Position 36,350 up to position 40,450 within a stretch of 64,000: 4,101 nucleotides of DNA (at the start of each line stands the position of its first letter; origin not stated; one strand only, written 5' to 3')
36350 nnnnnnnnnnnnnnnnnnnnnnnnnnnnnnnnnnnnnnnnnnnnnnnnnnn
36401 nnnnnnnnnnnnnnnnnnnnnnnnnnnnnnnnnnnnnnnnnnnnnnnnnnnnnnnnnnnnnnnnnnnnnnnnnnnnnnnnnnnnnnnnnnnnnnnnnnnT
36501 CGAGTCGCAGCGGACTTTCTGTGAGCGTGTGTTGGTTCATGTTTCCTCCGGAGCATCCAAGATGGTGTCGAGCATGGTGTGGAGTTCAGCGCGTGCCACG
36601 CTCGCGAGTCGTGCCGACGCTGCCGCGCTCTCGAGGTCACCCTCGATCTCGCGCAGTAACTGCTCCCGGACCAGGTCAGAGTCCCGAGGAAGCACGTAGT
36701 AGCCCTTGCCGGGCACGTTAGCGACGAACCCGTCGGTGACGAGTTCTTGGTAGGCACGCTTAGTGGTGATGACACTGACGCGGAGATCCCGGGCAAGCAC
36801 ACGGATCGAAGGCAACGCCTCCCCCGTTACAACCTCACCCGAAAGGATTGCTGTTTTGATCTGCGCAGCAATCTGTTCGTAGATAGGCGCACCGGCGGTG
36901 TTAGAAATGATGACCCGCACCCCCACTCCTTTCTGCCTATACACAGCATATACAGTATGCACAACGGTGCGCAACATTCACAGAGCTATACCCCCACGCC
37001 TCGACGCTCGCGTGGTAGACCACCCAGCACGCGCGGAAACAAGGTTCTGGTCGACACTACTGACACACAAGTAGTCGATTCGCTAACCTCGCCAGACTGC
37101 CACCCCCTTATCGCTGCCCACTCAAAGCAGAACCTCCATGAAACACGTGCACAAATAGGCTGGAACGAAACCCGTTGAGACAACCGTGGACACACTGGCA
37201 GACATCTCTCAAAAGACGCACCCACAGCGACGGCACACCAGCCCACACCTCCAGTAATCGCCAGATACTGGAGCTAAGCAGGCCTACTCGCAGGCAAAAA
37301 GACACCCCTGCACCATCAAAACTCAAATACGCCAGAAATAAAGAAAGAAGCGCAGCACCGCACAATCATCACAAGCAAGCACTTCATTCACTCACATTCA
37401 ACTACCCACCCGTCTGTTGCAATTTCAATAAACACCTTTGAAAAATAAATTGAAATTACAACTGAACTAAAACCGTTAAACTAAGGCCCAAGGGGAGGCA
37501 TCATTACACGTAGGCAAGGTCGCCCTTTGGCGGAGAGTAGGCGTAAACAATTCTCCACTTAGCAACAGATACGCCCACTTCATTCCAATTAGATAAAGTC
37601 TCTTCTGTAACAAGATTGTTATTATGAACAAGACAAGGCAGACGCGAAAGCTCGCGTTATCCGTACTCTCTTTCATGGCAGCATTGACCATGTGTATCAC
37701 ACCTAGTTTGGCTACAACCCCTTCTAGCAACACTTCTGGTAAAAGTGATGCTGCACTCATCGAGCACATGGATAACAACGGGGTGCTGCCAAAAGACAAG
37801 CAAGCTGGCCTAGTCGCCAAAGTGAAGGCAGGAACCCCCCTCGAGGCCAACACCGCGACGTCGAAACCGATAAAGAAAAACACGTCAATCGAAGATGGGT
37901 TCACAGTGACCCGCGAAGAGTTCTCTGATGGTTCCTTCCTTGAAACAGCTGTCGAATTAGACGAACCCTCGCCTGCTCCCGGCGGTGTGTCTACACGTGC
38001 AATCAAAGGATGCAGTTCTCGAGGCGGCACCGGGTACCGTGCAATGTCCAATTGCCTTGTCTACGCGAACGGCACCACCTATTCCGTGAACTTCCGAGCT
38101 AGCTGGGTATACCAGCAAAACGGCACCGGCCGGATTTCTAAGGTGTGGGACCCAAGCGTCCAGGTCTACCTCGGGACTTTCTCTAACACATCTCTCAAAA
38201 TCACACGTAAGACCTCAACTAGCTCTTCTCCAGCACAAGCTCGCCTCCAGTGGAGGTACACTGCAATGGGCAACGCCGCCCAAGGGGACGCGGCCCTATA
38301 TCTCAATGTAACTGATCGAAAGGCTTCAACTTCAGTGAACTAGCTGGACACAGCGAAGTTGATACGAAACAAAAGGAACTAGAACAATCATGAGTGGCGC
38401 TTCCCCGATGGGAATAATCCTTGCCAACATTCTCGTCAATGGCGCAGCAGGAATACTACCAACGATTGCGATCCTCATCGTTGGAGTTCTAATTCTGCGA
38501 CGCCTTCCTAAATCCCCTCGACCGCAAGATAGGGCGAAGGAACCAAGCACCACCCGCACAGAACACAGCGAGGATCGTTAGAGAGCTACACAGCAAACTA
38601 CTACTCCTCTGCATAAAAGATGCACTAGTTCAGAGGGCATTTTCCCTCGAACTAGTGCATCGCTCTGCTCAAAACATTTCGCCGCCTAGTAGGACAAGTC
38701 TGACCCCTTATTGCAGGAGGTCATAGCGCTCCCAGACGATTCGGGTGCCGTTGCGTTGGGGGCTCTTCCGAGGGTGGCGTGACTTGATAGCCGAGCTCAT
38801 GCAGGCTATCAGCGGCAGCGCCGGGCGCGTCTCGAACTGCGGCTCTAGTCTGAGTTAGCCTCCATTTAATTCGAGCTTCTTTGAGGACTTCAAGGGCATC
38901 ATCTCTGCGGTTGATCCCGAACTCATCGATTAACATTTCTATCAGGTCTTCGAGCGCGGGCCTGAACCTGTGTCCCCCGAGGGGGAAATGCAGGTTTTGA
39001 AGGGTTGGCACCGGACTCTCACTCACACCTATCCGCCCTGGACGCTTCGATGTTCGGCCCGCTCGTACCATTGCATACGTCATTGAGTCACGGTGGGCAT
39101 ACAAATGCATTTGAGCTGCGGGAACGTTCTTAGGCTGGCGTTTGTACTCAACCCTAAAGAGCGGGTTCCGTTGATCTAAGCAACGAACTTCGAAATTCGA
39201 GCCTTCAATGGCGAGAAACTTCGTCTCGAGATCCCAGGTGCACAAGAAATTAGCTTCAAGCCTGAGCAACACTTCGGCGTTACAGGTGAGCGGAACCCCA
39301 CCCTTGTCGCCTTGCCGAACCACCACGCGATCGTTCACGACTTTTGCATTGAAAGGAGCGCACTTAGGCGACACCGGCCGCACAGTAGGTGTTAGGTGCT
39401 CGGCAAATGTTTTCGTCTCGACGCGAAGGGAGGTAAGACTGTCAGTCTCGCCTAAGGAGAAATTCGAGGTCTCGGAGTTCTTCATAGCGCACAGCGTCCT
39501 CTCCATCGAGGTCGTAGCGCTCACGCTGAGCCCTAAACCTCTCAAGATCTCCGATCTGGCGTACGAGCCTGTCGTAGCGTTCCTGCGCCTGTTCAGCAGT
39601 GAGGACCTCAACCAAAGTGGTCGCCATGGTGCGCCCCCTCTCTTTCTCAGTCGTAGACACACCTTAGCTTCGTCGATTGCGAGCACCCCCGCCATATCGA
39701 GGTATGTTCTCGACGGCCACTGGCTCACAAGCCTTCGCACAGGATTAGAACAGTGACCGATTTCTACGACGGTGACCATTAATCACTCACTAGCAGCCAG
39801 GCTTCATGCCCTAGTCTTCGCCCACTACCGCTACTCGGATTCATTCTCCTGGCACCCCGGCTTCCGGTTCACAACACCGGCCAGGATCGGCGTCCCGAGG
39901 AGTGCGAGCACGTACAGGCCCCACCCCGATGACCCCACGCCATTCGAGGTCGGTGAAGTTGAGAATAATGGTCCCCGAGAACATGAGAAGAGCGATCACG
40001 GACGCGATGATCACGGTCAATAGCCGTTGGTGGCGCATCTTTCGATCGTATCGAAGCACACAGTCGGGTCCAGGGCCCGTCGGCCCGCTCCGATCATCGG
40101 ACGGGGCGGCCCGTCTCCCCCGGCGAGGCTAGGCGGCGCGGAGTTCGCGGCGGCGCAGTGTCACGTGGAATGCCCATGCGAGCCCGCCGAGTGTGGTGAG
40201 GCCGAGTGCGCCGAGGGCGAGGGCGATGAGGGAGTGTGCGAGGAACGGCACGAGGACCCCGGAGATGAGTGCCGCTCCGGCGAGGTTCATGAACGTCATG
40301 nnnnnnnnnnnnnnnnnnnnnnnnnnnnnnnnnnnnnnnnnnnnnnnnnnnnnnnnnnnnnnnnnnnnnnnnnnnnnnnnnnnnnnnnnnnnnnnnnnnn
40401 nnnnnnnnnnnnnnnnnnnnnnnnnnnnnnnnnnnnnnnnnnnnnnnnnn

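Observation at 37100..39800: Low-GC islet between a GntR/ABC operon and an MFS gene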

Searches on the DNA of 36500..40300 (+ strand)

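Call 38: search_rna_families(source=window, start=36500, end=40300, threshold=evalue, max_evalue=1)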
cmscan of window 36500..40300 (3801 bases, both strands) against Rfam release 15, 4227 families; matches with E-value up to 1: 0.
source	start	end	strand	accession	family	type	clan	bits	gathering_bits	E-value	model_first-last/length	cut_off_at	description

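Call 97: search_dna_similar(query=window:36921-39840:+, collection=plasmids, mode=distant, max_rows=10)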
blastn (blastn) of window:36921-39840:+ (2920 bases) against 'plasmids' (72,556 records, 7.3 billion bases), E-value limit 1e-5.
No match.

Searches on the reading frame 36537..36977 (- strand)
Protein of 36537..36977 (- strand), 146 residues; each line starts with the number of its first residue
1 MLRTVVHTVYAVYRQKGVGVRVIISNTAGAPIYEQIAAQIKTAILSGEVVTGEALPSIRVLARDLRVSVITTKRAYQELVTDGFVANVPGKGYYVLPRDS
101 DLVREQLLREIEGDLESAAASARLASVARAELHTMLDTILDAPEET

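Call 7: search_protein_families(library=pfam, proteins=[window:36537-36977:-], max_evalue=0.1)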
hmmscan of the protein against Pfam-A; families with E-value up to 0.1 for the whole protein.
window:36537-36977:- (146 aa): 3 families
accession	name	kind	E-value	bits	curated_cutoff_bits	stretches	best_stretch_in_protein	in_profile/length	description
PF00392.27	GntR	-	7.5e-14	51.6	27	1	33-95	2-64/64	Bacterial regulatory proteins, gntR family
PF13730.12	HTH_36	-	0.0014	18.8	25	1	51-84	21-54/55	Helix-turn-helix domain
PF02082.26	Rrf2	-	0.013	16.1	30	1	54-117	22-87/132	Iron-dependent Transcriptional regulator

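Call 37: find_encoding_contigs(protein=window:36537-36920:-, flank=8000, max_places=10)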
Protein window:36537-36920:- (127 aa): 2 contigs read that carry it; 2 places shown.
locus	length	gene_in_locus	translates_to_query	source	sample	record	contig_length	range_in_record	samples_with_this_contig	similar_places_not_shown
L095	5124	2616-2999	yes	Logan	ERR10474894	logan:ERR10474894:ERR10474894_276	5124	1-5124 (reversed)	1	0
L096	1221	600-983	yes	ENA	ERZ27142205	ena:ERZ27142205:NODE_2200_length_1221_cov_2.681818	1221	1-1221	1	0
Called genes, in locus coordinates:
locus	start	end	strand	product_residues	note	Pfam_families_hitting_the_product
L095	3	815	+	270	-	?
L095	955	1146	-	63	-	-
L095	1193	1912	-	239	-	-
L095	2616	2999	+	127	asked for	PF00392:GntR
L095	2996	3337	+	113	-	PF00005:ABC_tran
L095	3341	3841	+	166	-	PF00005:ABC_tran (faint), PF13304:AAA_21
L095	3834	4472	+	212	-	PF13346:ABC2_membrane_5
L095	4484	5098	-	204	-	PF07859:Abhydrolase_3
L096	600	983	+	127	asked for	PF00392:GntR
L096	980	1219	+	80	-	?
